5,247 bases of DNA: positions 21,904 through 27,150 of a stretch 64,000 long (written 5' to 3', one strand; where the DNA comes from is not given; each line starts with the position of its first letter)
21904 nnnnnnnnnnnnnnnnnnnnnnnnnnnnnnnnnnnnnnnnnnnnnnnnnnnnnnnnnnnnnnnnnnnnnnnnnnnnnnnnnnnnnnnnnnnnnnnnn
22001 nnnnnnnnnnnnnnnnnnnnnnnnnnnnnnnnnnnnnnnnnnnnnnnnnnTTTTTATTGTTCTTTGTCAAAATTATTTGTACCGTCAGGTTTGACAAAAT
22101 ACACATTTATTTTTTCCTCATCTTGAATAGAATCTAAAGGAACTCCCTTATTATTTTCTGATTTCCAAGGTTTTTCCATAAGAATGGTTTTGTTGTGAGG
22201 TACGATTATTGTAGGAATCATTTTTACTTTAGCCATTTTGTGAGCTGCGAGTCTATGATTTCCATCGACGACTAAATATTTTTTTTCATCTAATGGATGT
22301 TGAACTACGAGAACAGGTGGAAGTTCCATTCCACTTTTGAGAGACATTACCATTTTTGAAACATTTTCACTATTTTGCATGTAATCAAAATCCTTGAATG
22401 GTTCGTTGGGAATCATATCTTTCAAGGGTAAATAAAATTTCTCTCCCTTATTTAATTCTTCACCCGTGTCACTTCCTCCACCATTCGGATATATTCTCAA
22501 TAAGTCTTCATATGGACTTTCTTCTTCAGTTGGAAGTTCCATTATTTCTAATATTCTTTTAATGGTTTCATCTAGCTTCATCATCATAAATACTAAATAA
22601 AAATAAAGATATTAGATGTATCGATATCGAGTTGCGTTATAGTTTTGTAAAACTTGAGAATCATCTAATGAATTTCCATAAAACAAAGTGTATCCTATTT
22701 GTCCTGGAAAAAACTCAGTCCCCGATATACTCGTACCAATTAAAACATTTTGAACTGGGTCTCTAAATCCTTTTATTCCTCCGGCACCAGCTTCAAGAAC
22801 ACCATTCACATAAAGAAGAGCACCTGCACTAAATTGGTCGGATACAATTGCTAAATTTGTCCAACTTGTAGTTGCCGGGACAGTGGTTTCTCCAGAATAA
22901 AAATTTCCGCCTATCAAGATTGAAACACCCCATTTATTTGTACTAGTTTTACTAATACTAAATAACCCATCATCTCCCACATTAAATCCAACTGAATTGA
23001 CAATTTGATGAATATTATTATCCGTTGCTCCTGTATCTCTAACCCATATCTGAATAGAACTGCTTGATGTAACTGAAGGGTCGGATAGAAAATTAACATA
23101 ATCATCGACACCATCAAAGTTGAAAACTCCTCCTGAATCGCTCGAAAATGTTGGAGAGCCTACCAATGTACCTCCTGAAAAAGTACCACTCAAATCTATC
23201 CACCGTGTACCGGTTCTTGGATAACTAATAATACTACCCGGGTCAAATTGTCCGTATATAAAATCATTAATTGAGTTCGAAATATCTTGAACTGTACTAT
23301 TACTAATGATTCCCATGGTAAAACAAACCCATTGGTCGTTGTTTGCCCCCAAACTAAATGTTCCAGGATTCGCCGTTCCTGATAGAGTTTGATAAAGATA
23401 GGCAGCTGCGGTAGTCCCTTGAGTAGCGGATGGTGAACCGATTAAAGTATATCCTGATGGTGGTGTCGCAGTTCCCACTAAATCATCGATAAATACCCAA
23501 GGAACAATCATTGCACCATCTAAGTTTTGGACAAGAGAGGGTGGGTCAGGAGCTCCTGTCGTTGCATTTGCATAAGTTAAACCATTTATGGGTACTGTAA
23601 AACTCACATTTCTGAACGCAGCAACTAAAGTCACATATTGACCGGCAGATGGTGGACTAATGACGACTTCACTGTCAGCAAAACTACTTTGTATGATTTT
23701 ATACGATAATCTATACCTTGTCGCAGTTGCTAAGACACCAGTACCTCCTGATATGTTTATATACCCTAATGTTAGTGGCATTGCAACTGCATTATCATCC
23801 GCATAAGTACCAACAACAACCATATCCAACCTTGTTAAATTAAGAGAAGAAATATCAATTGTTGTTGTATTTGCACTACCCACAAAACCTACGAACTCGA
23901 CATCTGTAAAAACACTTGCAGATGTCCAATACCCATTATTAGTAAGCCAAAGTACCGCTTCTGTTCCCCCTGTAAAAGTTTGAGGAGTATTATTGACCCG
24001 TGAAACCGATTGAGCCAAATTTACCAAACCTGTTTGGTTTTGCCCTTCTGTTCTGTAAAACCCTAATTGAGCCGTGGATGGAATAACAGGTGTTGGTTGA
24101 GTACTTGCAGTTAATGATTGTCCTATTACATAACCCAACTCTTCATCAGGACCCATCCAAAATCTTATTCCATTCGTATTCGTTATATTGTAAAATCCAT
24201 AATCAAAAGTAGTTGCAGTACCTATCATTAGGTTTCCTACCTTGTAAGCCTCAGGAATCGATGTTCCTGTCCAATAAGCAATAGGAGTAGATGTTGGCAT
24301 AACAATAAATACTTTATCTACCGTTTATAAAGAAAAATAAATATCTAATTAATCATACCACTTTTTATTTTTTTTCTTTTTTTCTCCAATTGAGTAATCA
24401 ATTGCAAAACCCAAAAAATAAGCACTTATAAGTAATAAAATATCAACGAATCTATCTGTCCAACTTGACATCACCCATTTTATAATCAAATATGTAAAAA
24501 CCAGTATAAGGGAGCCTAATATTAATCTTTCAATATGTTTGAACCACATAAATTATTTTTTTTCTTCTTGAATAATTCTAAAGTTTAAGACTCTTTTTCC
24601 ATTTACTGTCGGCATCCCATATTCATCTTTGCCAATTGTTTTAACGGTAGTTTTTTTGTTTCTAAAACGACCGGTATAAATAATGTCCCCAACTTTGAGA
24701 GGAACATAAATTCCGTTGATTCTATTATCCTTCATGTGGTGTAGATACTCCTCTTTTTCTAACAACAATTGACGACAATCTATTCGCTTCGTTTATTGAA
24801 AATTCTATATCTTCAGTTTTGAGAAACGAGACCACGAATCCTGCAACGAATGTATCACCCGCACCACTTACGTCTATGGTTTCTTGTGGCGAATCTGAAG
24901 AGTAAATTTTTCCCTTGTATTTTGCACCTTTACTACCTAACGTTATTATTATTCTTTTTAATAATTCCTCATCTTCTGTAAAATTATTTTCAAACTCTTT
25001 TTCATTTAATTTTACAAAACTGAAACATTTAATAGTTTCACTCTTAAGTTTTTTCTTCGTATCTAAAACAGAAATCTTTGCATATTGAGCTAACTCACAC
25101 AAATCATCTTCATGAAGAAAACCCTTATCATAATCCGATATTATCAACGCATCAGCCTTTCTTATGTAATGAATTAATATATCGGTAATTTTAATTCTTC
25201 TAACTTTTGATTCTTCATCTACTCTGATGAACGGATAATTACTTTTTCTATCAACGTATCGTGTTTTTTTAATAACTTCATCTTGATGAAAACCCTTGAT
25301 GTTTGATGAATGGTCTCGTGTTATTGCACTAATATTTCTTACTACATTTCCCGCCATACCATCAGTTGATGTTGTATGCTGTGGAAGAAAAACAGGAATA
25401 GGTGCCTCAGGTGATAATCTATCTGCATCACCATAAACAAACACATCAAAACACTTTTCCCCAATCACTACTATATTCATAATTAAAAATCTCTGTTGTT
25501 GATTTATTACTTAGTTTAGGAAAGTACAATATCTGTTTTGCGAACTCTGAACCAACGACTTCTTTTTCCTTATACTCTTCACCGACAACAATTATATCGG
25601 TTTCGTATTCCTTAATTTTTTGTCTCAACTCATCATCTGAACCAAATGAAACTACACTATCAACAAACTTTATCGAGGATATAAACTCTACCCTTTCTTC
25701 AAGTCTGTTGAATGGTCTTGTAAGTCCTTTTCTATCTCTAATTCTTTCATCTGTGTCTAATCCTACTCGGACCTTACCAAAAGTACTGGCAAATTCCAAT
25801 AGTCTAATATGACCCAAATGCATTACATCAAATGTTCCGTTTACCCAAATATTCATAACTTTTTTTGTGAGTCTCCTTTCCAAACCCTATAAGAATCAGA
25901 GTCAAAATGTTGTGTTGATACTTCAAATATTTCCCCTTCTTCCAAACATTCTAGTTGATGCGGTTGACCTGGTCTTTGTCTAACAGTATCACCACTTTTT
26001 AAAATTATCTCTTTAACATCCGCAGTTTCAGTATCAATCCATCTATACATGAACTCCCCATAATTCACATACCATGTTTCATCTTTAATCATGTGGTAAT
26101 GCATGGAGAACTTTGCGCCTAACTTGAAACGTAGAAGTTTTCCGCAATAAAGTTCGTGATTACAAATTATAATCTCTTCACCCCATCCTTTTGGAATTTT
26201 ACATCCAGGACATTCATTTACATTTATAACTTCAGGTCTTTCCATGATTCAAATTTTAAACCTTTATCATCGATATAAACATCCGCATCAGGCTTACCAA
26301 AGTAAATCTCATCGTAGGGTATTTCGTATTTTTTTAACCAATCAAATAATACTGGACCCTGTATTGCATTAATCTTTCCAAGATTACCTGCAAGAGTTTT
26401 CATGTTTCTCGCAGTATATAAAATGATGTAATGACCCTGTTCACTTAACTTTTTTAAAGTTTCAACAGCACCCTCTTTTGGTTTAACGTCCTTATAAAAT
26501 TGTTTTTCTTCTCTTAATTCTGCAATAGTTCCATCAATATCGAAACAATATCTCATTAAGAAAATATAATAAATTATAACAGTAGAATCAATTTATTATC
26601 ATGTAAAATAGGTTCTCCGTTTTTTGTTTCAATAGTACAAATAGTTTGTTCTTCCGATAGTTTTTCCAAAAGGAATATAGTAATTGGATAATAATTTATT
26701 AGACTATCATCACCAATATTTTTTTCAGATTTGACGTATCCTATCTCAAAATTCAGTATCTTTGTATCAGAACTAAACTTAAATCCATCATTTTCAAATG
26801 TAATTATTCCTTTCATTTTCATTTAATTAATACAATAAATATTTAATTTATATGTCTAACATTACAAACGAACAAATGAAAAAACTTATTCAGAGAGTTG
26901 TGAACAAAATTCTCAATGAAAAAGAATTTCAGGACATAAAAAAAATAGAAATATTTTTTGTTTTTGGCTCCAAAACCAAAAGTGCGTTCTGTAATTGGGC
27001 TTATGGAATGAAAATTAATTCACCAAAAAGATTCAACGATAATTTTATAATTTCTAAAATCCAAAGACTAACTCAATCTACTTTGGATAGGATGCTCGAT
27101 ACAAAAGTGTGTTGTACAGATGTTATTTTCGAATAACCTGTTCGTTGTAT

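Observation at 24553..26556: Phage-encoded nucleotide-activated heptose biosynthesis module (split HldE kinase and adenylyltransferase, HAD phosphatase, cupin)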

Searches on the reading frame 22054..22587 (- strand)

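Call 13: search_protein_families(library=phrogs, proteins=[window:22054-22587:-], max_evalue=0.001)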
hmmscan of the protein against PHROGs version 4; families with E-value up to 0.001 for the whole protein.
window:22054-22587:- (177 aa): 5 families
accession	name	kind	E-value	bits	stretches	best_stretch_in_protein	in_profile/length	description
phrog_4715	-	DNA, RNA and nucleotide metabolism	1.2e-08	34.9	1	63-136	157-228/630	ParB-like partition protein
phrog_6218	-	DNA, RNA and nucleotide metabolism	9.9e-05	22.6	1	76-131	27-81/506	ParB-like partition protein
phrog_1033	-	DNA, RNA and nucleotide metabolism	0.00013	22.8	1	71-128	53-113/334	ParB-like partition protein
phrog_3694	-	unknown function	0.00017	21.8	1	70-163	40-132/376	-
phrog_940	-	DNA, RNA and nucleotide metabolism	0.00033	21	1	68-131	21-78/388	nuclease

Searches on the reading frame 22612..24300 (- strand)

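Call 13: search_protein_families(library=phrogs, proteins=[window:22612-24300:-], max_evalue=0.001)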
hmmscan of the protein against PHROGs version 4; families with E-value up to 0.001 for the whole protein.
window:22612-24300:- (562 aa): 3 families
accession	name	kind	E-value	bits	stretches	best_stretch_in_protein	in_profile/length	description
phrog_8510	-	head and packaging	2.8e-15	56.2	1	306-562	652-905/1348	virion structural protein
phrog_24074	-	unknown function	1.4e-13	51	1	325-561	122-358/892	-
phrog_17347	-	unknown function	1.1e-05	26.3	1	390-557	48-208/312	-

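Call 80: search_protein_families(library=pfam, proteins=[window:22612-24300:-], max_evalue=0.05)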
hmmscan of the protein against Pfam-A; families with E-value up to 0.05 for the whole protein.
window:22612-24300:- (562 aa): 0 families

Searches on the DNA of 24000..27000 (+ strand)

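Call 6: search_dna_similar(query=window:24000-27000:+, collection=phages, mode=distant, max_rows=25)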
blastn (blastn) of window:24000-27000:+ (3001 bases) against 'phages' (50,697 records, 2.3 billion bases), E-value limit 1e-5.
Records with a match: 2; places in all: 2; records where one place covers at least 80% of the query: 0.
Best place of each record, by identity: 60-80% 2.
By first word of the organism name: Synechococcus 2.
By host as written in the record: Synechococcus sp. WH7803 2.
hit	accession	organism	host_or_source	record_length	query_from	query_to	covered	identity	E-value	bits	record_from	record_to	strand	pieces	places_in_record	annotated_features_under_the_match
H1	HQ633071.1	Synechococcus phage S-SKS1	Synechococcus sp. WH7803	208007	2263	2552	10%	64.8%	3e-7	64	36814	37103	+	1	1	hypothetical protein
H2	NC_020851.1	Synechococcus phage S-SKS1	Synechococcus sp. WH7803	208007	2263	2552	10%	64.8%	3e-7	64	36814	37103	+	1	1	phosphoheptose isomerase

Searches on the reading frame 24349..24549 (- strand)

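Call 3: search_protein_families(library=pfam, proteins=[window:24349-24549:-], max_evalue=0.1)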
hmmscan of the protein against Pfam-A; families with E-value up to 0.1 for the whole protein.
window:24349-24549:- (66 aa): 1 family
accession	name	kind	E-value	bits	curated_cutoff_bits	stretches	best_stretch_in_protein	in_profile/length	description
PF16401.11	DUF5009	-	0.015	15.2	25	1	5-61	89-144/260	Domain of unknown function (DUF5009)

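Call 4: search_protein_families(library=ncbifam, proteins=[window:24349-24549:-], max_evalue=0.1)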
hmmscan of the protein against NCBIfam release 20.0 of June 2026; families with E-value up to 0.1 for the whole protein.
window:24349-24549:- (66 aa): 0 families

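Call 5: search_protein_families(library=phrogs, proteins=[window:24349-24549:-], max_evalue=0.01)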
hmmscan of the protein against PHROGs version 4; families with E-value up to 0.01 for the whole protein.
window:24349-24549:- (66 aa): 1 family
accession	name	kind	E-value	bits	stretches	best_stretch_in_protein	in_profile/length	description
phrog_28333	-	head and packaging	0.0035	18.3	1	39-55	7-23/33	minor head protein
